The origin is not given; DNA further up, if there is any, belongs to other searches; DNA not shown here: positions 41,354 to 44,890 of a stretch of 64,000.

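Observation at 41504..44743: Stand-alone zinc-ribbon / class III cyclase / STAND ATPase / TPR protein wedged between housekeeping genes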

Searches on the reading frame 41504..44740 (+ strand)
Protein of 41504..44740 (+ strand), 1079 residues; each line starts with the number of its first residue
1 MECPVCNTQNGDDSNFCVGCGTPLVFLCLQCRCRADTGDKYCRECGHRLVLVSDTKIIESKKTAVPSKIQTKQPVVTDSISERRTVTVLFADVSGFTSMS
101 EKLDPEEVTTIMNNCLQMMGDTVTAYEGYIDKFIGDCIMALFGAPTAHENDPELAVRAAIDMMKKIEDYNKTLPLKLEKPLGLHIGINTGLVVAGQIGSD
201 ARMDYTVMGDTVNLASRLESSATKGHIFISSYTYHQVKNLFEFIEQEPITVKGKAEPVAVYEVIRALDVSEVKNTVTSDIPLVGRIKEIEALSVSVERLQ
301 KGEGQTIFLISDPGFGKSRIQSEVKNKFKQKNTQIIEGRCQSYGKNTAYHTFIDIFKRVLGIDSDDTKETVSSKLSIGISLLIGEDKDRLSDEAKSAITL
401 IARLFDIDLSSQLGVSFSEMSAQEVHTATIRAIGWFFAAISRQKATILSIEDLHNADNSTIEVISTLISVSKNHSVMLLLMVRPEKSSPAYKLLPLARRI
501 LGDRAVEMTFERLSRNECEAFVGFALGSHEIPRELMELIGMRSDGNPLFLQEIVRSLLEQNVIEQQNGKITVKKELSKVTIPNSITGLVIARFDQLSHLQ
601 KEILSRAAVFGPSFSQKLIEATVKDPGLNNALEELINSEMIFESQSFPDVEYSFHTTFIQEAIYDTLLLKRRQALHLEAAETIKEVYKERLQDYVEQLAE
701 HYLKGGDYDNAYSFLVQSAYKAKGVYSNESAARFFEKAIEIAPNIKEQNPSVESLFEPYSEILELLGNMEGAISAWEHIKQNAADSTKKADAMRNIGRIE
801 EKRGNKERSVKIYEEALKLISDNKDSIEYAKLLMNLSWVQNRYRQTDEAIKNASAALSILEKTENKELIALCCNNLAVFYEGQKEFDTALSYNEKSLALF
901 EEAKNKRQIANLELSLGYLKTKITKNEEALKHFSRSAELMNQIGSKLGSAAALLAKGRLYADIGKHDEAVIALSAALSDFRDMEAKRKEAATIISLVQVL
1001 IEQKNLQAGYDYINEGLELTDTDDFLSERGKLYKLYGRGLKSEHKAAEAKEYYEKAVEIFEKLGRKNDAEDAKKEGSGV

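Call 4: search_protein_families(library=pfam, proteins=[window:41504-44740:+], max_evalue=0.1)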
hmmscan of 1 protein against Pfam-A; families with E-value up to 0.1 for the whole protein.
window:41504-44740:+ (1079 aa): 17 families
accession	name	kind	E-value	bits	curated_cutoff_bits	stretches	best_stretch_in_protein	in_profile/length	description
PF00211.25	Guanylate_cyc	-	2.4e-33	115.7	21.9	1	83-257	6-176/183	Adenylate and Guanylate cyclase catalytic domain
PF13424.12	TPR_12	-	2.7e-23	82.4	30.1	5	909-978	2-73/77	Tetratricopeptide repeat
PF13191.12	AAA_16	-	5.5e-15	56.7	32.6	1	281-476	1-164/167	AAA ATPase domain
PF07719.23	TPR_2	-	3.5e-11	42.7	27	1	790-822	1-33/34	Tetratricopeptide repeat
PF13176.12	TPR_7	-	5.3e-11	42.1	27.9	0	697-721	4-30/36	Tetratricopeptide repeat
PF13374.12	TPR_10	-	2.5e-10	40.5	27.5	2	870-902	2-34/42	Tetratricopeptide repeat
PF00515.34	TPR_1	-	2.5e-10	40.2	27.8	1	870-900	1-31/34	Tetratricopeptide repeat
PF13181.12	TPR_8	-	1.1e-07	31.9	25.7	0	795-822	6-33/34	Tetratricopeptide repeat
PF13240.11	Zn_Ribbon_1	-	3e-06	27.3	25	1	3-24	2-23/23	zinc-ribbon domain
PF12773.13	DZR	-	9.6e-06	26.1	27.3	1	3-46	1-45/45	Double zinc ribbon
PF13428.12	TPR_14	-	1.5e-05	25.7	23.5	0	951-982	2-33/44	Tetratricopeptide repeat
PF10602.15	RPN7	-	5.4e-05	23.4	29.6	1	919-1014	5-97/174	26S proteasome subunit RPN7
PF13174.12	TPR_6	-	0.0024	18.9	26.3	0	952-980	2-30/33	Tetratricopeptide repeat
PF13432.12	TPR_16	-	0.0029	18.5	32.7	1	925-977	12-58/65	Tetratricopeptide repeat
PF17874.7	TPR_MalT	-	0.0044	16.8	45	0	791-1004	41-254/336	MalT-like TPR region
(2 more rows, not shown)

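Call 5: search_protein_families(library=ncbifam, proteins=[window:41504-44740:+], max_evalue=0.1)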
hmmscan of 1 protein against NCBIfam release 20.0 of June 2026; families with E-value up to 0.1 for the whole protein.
window:41504-44740:+ (1079 aa): 12 families
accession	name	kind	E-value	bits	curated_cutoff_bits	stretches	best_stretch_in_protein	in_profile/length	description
TIGR03903.1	TOMM_kin_cyc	equivalog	5e-73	246.6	705.75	1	77-740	279-919/1267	TOMM system kinase/cyclase fusion protein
NF053617.1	SARPRegAfsRStmc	equivalog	1.6e-12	46.2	1430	2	827-1070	733-976/986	SARP-family global regulator AfsR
NF053520.1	HK_Porph_FimS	equivalog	2.4e-12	45.9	600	1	790-889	164-263/618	sensor histidine kinase FimS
NF041717.1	HaaA_phane_TPR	equivalog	2.5e-12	45.8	1125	1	782-1020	584-862/882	cyclophane-containing RiPP biosynthesis TPR protein HaaT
NF011149.0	PRK14559.1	equivalog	2.3e-06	26.6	374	1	2-77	3-80/642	serine/threonine phosphatase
NF040586.1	FxSxx_TPR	equivalog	1.8e-05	23.5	300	1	783-903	591-715/830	FxSxx-COOH system tetratricopeptide repeat protein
NF033161.1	lipo_LipL41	equivalog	6.7e-05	22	400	1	745-834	258-346/358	lipoprotein LipL41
NF040959.1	MamA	equivalog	0.00017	21.1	200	1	776-939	57-202/204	magnetosome protein MamA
NF053720.1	NsdA_fam_reg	subfamily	0.00065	19.3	75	0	885-984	216-315/432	NsdA family TPR-like regulatory protein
TIGR02795.1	tol_pal_ybgF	equivalog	0.0031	18.1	90.1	1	766-818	52-104/119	tol-pal system protein YbgF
NF002725.1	PRK02603.1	equivalog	0.0064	16.5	143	0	772-826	54-108/173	photosystem I assembly protein Ycf3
NF058673.1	LipAdnlyCyLipJMY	equivalog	0.082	11.6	800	0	78-232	288-417/449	bifunctional lipase/adenylate cyclase LipJ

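Call 6: search_protein_families(library=padloc, proteins=[window:41504-44740:+], max_evalue=0.1)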
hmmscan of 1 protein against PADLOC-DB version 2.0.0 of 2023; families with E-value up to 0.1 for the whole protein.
window:41504-44740:+ (1079 aa): 14 families
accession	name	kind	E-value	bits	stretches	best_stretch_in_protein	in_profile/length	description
PDLC00734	PycC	-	9.9e-29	98.6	1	82-254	186-362/374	Pycsar cyclase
PDLC02367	PycC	-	3.6e-18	63.8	1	63-241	25-196/226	-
PDLC02370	PycC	-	6.7e-18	63.1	1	85-250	81-249/340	-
PDLC00765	PycC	-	4.4e-16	57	1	87-239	259-414/477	Pycsar cyclase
PDLC02366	PycC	-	1.8e-15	54.9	1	76-239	268-435/486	-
PDLC00764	PycC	-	2.9e-13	47.5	1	82-229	91-245/449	Pycsar cyclase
PDLC00766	PycC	-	3.6e-13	47.5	1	84-243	42-201/232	Pycsar cyclase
PDLC02369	PycC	-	1.6e-11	42.2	1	69-239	29-193/248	-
PDLC01169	TPR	-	5.3e-11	40.4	2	779-865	138-223/252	TPR repeats containing protein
PDLC00762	PycC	-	9e-10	36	2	77-212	274-420/508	Pycsar cyclase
PDLC00767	PycC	-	1.1e-07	29.5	1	82-238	89-250/337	Pycsar cyclase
PDLC00763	PycC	-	1.8e-07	28.8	1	83-239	51-209/268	Pycsar cyclase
PDLC02368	PycC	-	3.6e-07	28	1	85-240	44-203/234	-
PDLC00761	PycC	-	0.00031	17.7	1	87-229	107-254/438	Pycsar cyclase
